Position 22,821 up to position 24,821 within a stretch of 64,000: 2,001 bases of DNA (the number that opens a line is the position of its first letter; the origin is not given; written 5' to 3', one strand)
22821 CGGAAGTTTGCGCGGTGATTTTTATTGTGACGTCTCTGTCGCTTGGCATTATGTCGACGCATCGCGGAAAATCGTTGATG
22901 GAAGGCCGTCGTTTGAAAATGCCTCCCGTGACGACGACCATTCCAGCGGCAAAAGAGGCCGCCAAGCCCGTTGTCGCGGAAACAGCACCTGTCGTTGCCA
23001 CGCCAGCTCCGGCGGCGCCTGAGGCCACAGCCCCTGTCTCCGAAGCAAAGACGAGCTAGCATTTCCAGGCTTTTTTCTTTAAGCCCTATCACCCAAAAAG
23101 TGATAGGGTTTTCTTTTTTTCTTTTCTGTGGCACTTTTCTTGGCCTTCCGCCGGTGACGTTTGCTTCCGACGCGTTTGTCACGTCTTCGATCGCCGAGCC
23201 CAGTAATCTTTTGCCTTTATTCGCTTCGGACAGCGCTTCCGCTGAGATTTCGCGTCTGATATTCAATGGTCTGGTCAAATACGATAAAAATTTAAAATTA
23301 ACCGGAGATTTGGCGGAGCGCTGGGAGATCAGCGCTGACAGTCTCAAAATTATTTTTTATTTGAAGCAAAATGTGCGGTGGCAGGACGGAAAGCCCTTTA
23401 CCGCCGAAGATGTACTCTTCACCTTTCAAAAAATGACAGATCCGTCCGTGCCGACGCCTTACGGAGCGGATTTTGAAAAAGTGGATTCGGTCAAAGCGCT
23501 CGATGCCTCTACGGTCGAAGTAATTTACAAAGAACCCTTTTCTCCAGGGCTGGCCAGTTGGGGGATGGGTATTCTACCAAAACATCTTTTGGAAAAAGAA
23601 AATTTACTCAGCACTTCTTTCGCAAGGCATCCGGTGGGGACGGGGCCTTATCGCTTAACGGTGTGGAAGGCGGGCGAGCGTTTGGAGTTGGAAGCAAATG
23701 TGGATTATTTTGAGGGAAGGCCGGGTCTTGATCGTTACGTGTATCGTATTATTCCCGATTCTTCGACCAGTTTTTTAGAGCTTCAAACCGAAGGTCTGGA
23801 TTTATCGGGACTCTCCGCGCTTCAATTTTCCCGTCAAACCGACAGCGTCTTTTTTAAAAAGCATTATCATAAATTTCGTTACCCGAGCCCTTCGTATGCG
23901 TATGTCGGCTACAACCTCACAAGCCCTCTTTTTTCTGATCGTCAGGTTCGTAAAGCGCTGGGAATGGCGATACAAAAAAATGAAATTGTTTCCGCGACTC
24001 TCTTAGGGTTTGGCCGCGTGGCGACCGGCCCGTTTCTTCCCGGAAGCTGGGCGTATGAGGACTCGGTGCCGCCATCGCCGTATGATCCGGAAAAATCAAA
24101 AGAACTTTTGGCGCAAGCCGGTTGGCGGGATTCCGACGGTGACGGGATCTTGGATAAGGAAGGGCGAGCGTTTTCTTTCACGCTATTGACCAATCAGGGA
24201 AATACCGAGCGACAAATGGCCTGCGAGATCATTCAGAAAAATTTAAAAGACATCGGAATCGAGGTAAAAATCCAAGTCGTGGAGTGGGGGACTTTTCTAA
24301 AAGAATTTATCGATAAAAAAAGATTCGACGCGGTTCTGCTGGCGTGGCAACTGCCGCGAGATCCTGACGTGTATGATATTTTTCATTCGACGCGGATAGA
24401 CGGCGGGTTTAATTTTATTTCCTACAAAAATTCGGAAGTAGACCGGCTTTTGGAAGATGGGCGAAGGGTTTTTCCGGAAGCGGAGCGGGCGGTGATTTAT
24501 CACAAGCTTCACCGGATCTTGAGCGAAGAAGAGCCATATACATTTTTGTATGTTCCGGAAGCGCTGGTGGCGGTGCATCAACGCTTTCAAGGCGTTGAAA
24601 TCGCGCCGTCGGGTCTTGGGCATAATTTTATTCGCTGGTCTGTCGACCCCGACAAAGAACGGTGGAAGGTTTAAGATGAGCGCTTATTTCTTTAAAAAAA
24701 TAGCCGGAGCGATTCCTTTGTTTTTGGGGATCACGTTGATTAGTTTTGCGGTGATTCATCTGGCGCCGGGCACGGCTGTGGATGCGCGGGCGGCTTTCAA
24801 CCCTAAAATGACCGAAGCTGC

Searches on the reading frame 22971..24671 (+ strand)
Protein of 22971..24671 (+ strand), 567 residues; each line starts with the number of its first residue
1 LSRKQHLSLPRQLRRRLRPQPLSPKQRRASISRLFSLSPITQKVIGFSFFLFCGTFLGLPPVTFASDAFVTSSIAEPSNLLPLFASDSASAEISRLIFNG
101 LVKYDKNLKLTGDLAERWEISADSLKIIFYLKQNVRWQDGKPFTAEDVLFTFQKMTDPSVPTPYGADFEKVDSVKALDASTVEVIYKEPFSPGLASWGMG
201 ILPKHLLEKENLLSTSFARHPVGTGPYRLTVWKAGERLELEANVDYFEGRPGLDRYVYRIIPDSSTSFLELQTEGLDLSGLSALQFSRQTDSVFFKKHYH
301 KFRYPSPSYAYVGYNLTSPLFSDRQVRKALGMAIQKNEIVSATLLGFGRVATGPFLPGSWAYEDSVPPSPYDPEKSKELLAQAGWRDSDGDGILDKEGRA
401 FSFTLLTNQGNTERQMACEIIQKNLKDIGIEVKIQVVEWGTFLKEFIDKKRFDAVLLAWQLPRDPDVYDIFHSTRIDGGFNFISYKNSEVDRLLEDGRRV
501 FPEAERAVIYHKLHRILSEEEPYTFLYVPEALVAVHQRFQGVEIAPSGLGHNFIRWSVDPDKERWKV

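Call 62: search_protein_families(library=pfam, proteins=[window:22971-24671:+], max_evalue=0.00001)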
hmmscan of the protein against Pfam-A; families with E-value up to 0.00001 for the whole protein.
window:22971-24671:+ (567 aa): 1 family
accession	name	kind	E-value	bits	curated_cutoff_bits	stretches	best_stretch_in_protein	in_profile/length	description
PF00496.27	SBP_bac_5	-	1e-89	301.7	32.4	1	110-469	2-355/368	Bacterial extracellular solute-binding proteins, family 5 Middle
